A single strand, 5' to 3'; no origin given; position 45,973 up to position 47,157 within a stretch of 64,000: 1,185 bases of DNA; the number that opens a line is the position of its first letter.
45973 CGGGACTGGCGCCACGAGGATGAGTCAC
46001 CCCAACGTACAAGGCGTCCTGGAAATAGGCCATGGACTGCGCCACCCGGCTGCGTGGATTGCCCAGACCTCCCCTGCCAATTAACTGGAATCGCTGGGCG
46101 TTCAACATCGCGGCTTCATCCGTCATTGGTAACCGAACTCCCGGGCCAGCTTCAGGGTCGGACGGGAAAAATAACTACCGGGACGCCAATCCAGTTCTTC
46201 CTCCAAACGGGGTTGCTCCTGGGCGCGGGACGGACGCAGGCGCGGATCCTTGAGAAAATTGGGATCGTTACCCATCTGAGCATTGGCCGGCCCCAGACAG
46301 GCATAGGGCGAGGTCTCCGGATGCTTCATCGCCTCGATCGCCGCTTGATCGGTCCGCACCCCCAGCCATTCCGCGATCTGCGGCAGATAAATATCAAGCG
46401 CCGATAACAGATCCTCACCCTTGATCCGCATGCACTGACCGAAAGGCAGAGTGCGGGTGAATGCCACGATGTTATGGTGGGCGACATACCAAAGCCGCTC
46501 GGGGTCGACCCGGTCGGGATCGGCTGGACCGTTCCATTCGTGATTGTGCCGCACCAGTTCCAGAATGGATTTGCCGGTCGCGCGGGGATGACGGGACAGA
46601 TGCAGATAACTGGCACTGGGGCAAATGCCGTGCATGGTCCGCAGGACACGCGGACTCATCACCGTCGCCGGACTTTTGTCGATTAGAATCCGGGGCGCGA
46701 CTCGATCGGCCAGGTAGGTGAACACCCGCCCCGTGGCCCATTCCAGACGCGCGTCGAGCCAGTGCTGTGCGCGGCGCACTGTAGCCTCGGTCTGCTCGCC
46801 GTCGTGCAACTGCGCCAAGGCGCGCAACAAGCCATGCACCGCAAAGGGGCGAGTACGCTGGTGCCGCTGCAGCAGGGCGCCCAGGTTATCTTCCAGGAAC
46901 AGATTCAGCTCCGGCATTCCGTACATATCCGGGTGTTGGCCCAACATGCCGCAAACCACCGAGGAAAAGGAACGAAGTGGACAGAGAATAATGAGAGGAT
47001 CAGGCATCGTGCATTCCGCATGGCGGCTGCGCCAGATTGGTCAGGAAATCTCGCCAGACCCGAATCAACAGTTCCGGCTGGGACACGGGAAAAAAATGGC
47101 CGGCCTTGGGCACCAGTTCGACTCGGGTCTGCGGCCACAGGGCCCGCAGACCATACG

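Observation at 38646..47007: Three tandem sulfotransferase-like -> beta-propeller gene pairs (module triplication with translational coupling)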

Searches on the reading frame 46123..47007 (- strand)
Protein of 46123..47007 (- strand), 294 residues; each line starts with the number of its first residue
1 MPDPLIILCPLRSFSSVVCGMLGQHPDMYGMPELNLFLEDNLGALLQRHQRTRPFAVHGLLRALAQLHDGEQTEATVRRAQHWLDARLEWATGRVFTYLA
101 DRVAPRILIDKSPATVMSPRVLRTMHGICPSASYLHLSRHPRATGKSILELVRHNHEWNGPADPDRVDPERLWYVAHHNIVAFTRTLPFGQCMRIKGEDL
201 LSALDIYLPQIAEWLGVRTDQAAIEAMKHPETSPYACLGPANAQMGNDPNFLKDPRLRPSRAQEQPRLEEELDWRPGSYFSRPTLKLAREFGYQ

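Call 3: search_protein_families(library=pfam, proteins=[window:46123-47007:-], max_evalue=0.01)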
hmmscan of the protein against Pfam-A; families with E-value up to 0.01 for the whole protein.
window:46123-47007:- (294 aa): 1 family
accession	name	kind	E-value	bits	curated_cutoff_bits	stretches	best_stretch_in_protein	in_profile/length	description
PF13469.12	Sulfotransfer_3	-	5.6e-19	69.7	27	1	4-220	1-215/216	Sulfotransferase family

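Call 5: search_protein_families(library=ncbifam, proteins=[window:46123-47007:-], max_evalue=0.01)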
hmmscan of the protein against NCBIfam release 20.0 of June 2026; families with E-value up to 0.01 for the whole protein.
window:46123-47007:- (294 aa): 0 families

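Call 14: search_solved_structures(query=A1, max_evalue=1, show_alignments=1)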
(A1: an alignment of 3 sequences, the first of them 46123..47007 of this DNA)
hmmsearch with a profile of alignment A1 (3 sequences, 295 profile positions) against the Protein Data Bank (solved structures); distinct sequences matched with E-value up to 1: 16.
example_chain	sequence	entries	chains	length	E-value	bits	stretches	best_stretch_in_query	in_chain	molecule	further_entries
4gbm_A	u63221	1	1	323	1.8e-28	102.6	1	4-260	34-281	CurM Sulfotransferase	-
4gox_A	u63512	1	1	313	1.4e-27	99.7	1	5-264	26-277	Polyketide synthase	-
9wp1_A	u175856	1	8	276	8.4e-05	24.9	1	112-217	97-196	Protein-tyrosine sulfotransferase 1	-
9wwe_A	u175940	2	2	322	8.4e-05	24.9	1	96-222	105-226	Protein-tyrosine sulfotransferase 2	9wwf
3ap1_A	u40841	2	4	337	9.7e-05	24.7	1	96-222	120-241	Protein-tyrosine sulfotransferase 2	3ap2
5wrj_A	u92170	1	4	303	0.00011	24.5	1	112-217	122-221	Protein-tyrosine sulfotransferase 1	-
3ap3_A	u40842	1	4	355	0.00012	24.5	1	96-222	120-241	Protein-tyrosine sulfotransferase 2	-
5wri_A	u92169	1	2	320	0.00013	24.3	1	112-217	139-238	Protein-tyrosine sulfotransferase 1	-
8w5z_A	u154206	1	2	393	0.017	17.3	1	109-217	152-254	Protein-tyrosine sulfotransferase (Fragment)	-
3rnl_A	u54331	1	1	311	0.028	16.6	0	110-231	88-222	Sulfotransferase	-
3bd9_A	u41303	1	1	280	0.031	16.5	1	106-215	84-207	Heparan sulfate glucosamine 3-O-sulfotransferase 5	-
7scd_A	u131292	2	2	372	0.054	15.7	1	106-215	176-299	Thioredoxin 1,Heparan sulfate glucosamine 3-O-sulfotransferase 5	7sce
5vi4_C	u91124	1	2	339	0.43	12.7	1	163-193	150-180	Interleukin-1 receptor accessory protein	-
1vpm_A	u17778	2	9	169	0.84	11.8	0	177-232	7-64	acyl-CoA hydrolase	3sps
4yfd_B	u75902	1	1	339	0.92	11.7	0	163-191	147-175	Interleukin-1 receptor accessory protein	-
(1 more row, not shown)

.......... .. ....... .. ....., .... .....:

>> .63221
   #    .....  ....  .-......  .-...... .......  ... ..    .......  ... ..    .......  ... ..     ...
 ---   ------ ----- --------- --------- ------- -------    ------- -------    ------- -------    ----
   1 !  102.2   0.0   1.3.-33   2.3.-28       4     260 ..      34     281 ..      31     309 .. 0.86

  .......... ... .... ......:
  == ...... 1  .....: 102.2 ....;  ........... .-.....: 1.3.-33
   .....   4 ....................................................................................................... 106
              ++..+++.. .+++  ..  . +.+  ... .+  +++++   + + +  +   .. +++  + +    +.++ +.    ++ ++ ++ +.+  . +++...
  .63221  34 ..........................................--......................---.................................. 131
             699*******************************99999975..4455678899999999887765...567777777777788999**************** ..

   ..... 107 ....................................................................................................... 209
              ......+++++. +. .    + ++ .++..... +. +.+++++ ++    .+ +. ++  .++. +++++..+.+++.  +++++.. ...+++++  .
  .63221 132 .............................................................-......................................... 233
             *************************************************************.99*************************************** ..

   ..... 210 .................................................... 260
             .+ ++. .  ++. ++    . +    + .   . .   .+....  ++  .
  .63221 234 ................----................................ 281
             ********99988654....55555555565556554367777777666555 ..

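Call 35: find_homologous_proteins(query=A1, max_evalue=0.001)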
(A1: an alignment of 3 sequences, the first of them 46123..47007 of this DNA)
Query A1 (3 sequences) (294 aa, profile of the alignment): 743 proteins with E <= 0.001 among 8000 candidates; the best 120 are listed.
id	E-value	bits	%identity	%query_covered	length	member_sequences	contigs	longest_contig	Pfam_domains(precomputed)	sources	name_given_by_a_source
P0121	3.1e-156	537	96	100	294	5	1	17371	PF13469.13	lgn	-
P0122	6.7e-147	506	42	100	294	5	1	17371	PF13469.13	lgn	-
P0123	4.0e-146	504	86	100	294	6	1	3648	PF13469.13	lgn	-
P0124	1.6e-127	443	67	100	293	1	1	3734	PF13469.13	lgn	-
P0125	6.8e-127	441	43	98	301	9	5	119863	PF13469.13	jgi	-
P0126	6.4e-126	437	43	95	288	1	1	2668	PF13469.13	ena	-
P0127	2.6e-121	422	64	100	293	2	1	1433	PF13469.13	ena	-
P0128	1.6e-120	420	61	100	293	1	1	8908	PF13469.13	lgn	-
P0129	3.7e-120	418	59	100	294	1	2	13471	PF13469.13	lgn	-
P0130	9.4e-120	417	60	100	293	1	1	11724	PF13469.13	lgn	-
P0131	1.5e-118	413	61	100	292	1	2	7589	PF13469.13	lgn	-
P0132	4.8e-118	412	63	99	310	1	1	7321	PF13469.13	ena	-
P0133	9.0e-118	411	59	99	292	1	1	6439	PF13469.13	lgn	-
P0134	3.3e-116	406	57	100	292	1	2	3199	PF13469.13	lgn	-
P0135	1.4e-115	403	60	99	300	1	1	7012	PF13469.13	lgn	-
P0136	1.8e-114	400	58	96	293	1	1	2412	PF13469.13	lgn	-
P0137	1.9e-114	400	58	99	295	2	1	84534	PF13469.13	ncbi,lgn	ncbi:MAG: sulfotransferase [Pseudomonadota bacterium]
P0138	2.2e-114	400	57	99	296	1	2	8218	PF13469.13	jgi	jgi:hypothetical protein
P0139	4.7e-114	398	59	100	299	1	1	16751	PF13469.13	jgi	jgi:hypothetical protein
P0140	1.1e-113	397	56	99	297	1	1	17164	PF13469.13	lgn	-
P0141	5.2e-113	395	54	100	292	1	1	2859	PF13469.13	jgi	jgi:Sulfotransferase family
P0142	7.2e-113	395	50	100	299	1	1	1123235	PF13469.13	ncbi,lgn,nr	ncbi:MAG: sulfotransferase family protein [Candidatus Tectimicrobiota bacterium]|nr:MAG: sulfotransf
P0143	8.3e-113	394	53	100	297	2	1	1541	PF13469.13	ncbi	-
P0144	1.4e-112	394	57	100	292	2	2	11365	PF13469.13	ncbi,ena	-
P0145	1.8e-112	393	57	99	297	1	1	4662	PF13469.13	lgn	-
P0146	2.7e-112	393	56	100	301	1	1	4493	PF13469.13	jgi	-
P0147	3.3e-112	392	55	100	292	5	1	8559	PF13469.13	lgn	-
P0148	3.7e-112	392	54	100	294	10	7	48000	PF13469.13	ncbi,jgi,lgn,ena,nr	ncbi:MAG TPA: sulfotransferase [Chromatiaceae bacterium]|jgi:hypothetical protein|nr:sulfotransferas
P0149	4.7e-112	392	56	99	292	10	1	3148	PF13469.13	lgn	-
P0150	6.0e-112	392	58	100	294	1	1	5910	PF13469.13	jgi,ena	-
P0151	8.5e-112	391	57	99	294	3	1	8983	PF13469.13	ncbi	-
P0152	8.6e-112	391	55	100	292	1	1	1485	PF13469.13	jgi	jgi:hypothetical protein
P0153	1.7e-111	390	58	100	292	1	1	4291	PF13469.13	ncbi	ncbi:MAG: sulfotransferase [Pseudomonadota bacterium]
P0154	2.0e-111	390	55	100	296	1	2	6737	PF13469.13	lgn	-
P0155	3.2e-111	389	53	98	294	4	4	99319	PF13469.13,PF00685.34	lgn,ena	-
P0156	3.2e-111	389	60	100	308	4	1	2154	PF13469.13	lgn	-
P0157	3.8e-111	389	55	99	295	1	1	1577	PF13469.13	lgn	-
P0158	6.0e-111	388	45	100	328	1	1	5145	PF13469.13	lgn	-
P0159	1.3e-110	387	58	100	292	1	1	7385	PF13469.13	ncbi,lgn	ncbi:MAG: sulfotransferase [Pseudomonadota bacterium]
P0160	1.5e-110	387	55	99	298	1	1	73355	PF13469.13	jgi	jgi:hypothetical protein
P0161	1.8e-110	387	58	100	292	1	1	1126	PF13469.13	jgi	jgi:hypothetical protein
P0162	2.1e-110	386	57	98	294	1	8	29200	PF13469.13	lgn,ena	-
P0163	3.2e-110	386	46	100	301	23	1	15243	PF13469.13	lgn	-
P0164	3.3e-110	386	57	99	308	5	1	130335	PF13469.13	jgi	jgi:hypothetical protein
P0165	3.9e-110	386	56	99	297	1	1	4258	PF13469.13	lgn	-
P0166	4.5e-110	385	54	100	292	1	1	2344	PF13469.13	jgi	jgi:hypothetical protein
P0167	5.2e-110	385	56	100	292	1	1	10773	PF13469.13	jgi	-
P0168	5.6e-110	385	57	99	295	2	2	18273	PF13469.13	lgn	-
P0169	8.1e-110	385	59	99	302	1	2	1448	PF13469.13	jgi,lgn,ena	-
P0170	1.8e-109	383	46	100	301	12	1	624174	PF13469.13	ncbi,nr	ncbi:MAG: sulfotransferase [Fischerella sp. CENA71]|nr:sulfotransferase [Fischerella sp. CENA71]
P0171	3.2e-109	383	55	91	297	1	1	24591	PF13469.13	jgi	jgi:hypothetical protein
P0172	4.0e-109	382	56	96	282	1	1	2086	PF13469.13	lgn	-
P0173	7.4e-109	381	52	99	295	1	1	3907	PF13469.13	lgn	-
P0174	1.7e-108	380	54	100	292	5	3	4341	PF13469.13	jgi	-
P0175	4.4e-108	379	56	98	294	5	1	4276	PF13469.13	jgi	-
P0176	8.9e-108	378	53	100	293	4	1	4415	PF13469.13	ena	-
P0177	1.3e-107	377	59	100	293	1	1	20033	PF13469.13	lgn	-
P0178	1.3e-107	377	57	99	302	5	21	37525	PF13469.13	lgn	-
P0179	2.1e-107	377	43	99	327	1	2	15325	PF13469.13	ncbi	-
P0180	3.1e-107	376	53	100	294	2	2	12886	PF13469.13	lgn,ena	-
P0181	4.1e-107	376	53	98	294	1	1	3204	PF13469.13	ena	-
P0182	1.3e-106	374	53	93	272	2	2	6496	PF13469.13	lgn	-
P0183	1.3e-106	374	55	100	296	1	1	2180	PF13469.13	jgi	jgi:hypothetical protein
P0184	2.0e-106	373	52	88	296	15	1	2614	PF13469.13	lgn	-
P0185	2.1e-106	373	50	100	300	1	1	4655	PF13469.13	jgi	jgi:Sulfotransferase family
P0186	2.9e-106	373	53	98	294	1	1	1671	PF13469.13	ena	-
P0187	4.1e-106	372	53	100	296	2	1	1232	PF13469.13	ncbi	-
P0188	5.4e-106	372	52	98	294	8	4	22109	PF13469.13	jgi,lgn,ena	-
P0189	7.9e-106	371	47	100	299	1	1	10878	PF13469.13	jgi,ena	-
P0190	8.7e-106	371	44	100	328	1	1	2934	PF13469.13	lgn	-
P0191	1.1e-105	371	52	98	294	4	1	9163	PF13469.13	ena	-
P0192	1.5e-105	370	43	99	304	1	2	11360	PF13469.13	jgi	jgi:sulfotransferase family protein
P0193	1.6e-105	370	54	98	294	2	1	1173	PF13469.13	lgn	-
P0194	3.4e-105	369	40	99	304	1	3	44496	PF13469.13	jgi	jgi:hypothetical protein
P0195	6.6e-105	368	56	99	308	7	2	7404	PF13469.13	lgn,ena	-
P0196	8.5e-105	368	50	100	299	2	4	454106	PF13469.13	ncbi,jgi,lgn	jgi:hypothetical protein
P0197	1.2e-104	368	53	100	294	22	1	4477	PF13469.13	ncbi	-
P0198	1.3e-104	367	50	100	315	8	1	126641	PF13469.13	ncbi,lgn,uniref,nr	ncbi:MAG: sulfotransferase [Symplocastrum torsivum CPER-KK1]|uniref:Sulfotransferase n=1 Tax=Symploc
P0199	1.8e-104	367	42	100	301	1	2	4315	PF13469.13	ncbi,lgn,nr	ncbi:MAG: sulfotransferase [Oscillatoria sp. PMC 1068.18]|nr:sulfotransferase [Oscillatoria sp. PMC 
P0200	2.2e-104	367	48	100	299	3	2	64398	PF13469.13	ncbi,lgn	-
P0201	2.9e-104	366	43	99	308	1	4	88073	PF13469.13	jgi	jgi:hypothetical protein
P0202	5.4e-104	365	41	99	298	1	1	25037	PF13469.13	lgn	-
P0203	1.0e-103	364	53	100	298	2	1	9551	PF13469.13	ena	-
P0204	1.5e-103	364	49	100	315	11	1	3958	PF13469.13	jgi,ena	-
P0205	1.7e-103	364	49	89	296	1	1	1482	PF13469.13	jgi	jgi:hypothetical protein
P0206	1.7e-103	364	55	99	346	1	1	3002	PF13469.13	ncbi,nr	ncbi:MAG: sulfotransferase, partial [Anderseniella sp.]|nr:sulfotransferase [Anderseniella sp.]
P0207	1.7e-103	364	60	93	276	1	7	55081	PF13469.13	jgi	jgi:hypothetical protein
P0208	6.1e-103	362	52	99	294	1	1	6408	PF13469.13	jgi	jgi:hypothetical protein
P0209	8.9e-103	361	48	100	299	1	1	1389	PF13469.13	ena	-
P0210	8.9e-103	361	48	100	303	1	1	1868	PF13469.13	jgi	jgi:hypothetical protein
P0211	2.8e-102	360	50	100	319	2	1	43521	PF13469.13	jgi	-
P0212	2.8e-102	360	45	100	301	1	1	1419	PF13469.13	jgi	jgi:hypothetical protein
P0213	3.9e-102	359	50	99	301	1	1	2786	PF13469.13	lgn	-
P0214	6.6e-102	359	55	99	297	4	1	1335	PF13469.13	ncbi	-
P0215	1.8e-101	357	49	100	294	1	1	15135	PF13469.13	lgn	-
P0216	2.9e-101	356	48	100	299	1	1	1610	PF13469.13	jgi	jgi:hypothetical protein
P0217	3.0e-101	356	53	100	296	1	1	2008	PF13469.13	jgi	jgi:hypothetical protein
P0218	4.5e-101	356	49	100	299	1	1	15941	PF13469.13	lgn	-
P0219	6.0e-101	355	53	100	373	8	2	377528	PF13469.13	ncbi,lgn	-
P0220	8.2e-101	355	55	100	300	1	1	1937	PF13469.13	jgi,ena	-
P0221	9.0e-101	355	50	100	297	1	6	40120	PF13469.13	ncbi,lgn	-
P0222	1.0e-100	355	53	99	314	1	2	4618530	PF13469.13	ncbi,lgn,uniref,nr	ncbi:sulfotransferase family protein [Ancylobacter pratisalsi]|uniref:Sulfotransferase n=1 Tax=Ancyl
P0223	1.1e-100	355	48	90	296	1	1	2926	PF13469.13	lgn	-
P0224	1.3e-100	354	48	99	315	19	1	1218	PF13469.13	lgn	-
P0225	1.5e-100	354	48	99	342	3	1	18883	PF13469.13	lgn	-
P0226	3.0e-100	353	48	99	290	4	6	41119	PF13469.13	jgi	jgi:hypothetical protein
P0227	3.3e-100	353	53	100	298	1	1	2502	PF13469.13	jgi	jgi:hypothetical protein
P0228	3.8e-100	353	49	99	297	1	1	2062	PF13469.13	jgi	jgi:hypothetical protein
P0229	5.1e-100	352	51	99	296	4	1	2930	PF13469.13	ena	-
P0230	5.8e-100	352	52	99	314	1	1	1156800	PF13469.13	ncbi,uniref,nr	ncbi:sulfotransferase [Ancylobacter sp. MQZ15Z-1]|uniref:Sulfotransferase n=1 Tax=Ancylobacter mangr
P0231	5.9e-100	352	48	100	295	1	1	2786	PF13469.13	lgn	-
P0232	6.2e-100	352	54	100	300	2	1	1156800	PF13469.13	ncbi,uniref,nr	ncbi:sulfotransferase [Ancylobacter sp. MQZ15Z-1]|uniref:Sulfotransferase n=1 Tax=Ancylobacter mangr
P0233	6.6e-100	352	48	100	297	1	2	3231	PF13469.13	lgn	-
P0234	8.1e-100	352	49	100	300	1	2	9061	PF13469.13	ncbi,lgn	-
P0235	8.7e-100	352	46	100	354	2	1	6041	PF13469.13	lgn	-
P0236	1.5e-99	351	47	99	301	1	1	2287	PF13469.13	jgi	jgi:hypothetical protein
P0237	1.8e-99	351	51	100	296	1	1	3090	PF13469.13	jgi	jgi:hypothetical protein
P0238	2.0e-99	350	54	100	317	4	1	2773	PF13469.13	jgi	jgi:hypothetical protein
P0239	2.3e-99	350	52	93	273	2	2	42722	PF13469.13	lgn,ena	-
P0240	2.8e-99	350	51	99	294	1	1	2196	PF13469.13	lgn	-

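Call 36: find_encoding_contigs(protein=P0142, flank=10000, max_places=1)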
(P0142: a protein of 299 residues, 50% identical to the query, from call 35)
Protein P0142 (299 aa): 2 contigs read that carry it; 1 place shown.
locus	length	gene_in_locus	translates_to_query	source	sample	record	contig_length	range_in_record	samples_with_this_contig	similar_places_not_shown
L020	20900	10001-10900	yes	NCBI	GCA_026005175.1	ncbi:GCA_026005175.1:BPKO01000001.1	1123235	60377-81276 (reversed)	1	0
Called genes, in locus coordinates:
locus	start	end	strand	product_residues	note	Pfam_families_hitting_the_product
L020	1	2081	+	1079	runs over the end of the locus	PF00698:Acyl_transf_1, PF14765:PS-DH, PF01648:ACPS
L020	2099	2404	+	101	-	-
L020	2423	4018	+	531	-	PF01663:Phosphodiest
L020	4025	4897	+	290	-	PF12146:Hydrolase_4, PF00561:Abhydrolase_1, PF12697:Abhydrolase_6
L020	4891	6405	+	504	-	-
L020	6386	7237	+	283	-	PF13489:Methyltransf_23, PF01209:Ubie_methyltran, PF13649:Methyltransf_25, PF13847:Methyltransf_31, PF08241:Methyltransf_11, PF08242:Methyltransf_12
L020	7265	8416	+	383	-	PF07224:Chlorophyllase (weak), PF07859:Abhydrolase_3 (weak)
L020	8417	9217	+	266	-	PF00106:adh_short, PF08659:KR, PF13561:adh_short_C2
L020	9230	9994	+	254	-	PF00106:adh_short, PF08659:KR, PF13561:adh_short_C2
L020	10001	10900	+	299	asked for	PF13469:Sulfotransfer_3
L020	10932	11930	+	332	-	PF00756:Esterase (weak), PF10503:Esterase_PHB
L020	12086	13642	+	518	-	-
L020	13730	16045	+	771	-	PF00364:Biotin_lipoyl (faint), PF25917:BSH_RND (weak), PF25973:BSH_CzcB (weak), PF25984:BSH_YknX (weak), PF25881:HH_YBHG (faint), PF25954:Beta-barrel_RND_2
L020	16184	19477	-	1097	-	PF13620:CarboxypepD_reg, PF13715:CarbopepD_reg_2 (faint), PF13205:Big_5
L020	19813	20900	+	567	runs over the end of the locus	PF20446:ABC_N, PF09818:ABC_ATPase, PF21117:MRB1590_C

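Call 37: find_encoding_contigs(protein=P0222, flank=10000, max_places=1)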
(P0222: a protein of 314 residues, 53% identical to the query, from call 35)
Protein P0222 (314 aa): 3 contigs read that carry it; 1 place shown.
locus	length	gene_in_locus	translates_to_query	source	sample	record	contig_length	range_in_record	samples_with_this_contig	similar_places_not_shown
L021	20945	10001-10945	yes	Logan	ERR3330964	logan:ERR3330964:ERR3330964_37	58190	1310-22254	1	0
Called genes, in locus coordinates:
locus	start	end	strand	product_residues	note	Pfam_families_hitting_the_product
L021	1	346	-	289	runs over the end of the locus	PF00795:CN_hydrolase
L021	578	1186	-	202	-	PF21332:AmiR_N, PF03861:ANTAR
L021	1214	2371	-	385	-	PF13433:Peripla_BP_5, PF13458:Peripla_BP_6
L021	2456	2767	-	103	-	-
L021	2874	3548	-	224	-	PF01613:Flavin_Reduct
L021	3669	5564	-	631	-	PF00009:GTP_EFTU, PF01926:MMR_HSR1 (faint), PF13671:AAA_33 (faint), PF03144:GTP_EFTU_D2 (weak), PF22594:GTP-eEF1A_C, PF01583:APS_kinase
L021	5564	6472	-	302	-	PF01507:PAPS_reduct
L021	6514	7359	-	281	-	PF00459:Inositol_P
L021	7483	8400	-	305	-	PF10503:Esterase_PHB (weak)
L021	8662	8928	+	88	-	-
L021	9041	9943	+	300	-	PF13469:Sulfotransfer_3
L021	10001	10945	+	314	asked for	PF13469:Sulfotransfer_3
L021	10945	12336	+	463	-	-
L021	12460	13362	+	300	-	PF13469:Sulfotransfer_3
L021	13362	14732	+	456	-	-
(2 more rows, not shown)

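Call 38: find_encoding_contigs(protein=P0196, flank=10000, max_places=1)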
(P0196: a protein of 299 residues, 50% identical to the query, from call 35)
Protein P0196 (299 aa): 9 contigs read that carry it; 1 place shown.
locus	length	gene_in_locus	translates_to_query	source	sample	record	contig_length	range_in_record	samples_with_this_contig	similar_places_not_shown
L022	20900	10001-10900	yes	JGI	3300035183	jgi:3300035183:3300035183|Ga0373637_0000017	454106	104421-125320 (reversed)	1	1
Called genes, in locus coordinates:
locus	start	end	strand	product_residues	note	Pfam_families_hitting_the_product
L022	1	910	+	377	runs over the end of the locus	PF00109:ketoacyl-synt, PF02801:Ketoacyl-synt_C, PF16197:KAsynt_C_assoc, PF22336:RhiE-like_linker (weak), PF22621:CurL-like_PKS_C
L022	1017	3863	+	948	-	PF00698:Acyl_transf_1, PF00550:PP-binding (weak), PF14765:PS-DH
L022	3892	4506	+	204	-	PF01648:ACPS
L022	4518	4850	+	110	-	-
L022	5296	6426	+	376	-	PF01663:Phosphodiest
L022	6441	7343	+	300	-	PF12146:Hydrolase_4, PF00561:Abhydrolase_1, PF00975:Thioesterase (weak), PF12697:Abhydrolase_6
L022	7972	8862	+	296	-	-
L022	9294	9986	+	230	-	PF07859:Abhydrolase_3 (weak)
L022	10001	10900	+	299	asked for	PF13469:Sulfotransfer_3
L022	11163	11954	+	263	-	PF00756:Esterase (weak), PF10503:Esterase_PHB, PF02230:Abhydrolase_2 (weak), PF00561:Abhydrolase_1 (weak), PF00326:Peptidase_S9 (faint), PF07859:Abhydrolase_3 (weak)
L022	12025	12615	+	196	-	-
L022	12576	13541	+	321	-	-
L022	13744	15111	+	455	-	-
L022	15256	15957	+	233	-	PF25881:HH_YBHG (faint), PF25954:Beta-barrel_RND_2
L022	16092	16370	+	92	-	-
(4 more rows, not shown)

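Call 91: find_related_loci(query=A1, collection=metagenome_contigs, flank=5000)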
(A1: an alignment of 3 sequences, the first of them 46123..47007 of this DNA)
Query A1 (294 aa) in metagenome_contigs; peptide patterns used: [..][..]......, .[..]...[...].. (x = any residue, [..] = any of these).
600 stretches matched a pattern (row limit reached: there are more); 351 encode a relative of the query (tblastn E <= 1e-3); the best 80 are kept; 80 distinct loci.
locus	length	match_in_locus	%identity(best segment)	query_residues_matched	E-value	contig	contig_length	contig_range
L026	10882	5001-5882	87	1-294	3e-172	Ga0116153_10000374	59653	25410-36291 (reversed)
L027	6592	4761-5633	57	1-293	7e-110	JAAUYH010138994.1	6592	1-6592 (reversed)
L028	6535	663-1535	56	1-293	2e-108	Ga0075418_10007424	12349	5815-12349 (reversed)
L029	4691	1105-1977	56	1-293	3e-108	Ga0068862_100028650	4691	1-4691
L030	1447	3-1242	59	3-294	3e-115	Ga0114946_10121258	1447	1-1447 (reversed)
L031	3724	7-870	56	4-293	1e-107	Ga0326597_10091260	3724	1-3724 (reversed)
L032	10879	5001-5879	54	1-293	4e-103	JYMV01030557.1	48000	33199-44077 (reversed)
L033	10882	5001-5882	54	1-294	4e-102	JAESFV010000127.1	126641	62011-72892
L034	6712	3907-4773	56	4-294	3e-102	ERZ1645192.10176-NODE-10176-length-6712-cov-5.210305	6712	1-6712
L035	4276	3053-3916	56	5-293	3e-102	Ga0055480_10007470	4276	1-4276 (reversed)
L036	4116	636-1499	53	5-293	3e-99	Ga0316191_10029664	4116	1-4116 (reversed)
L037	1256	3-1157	51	1-294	3e-104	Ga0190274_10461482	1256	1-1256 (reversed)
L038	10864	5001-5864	52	5-293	2e-96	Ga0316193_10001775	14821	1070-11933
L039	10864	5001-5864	52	5-293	2e-96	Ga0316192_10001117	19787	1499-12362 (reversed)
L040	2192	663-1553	53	1-294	2e-100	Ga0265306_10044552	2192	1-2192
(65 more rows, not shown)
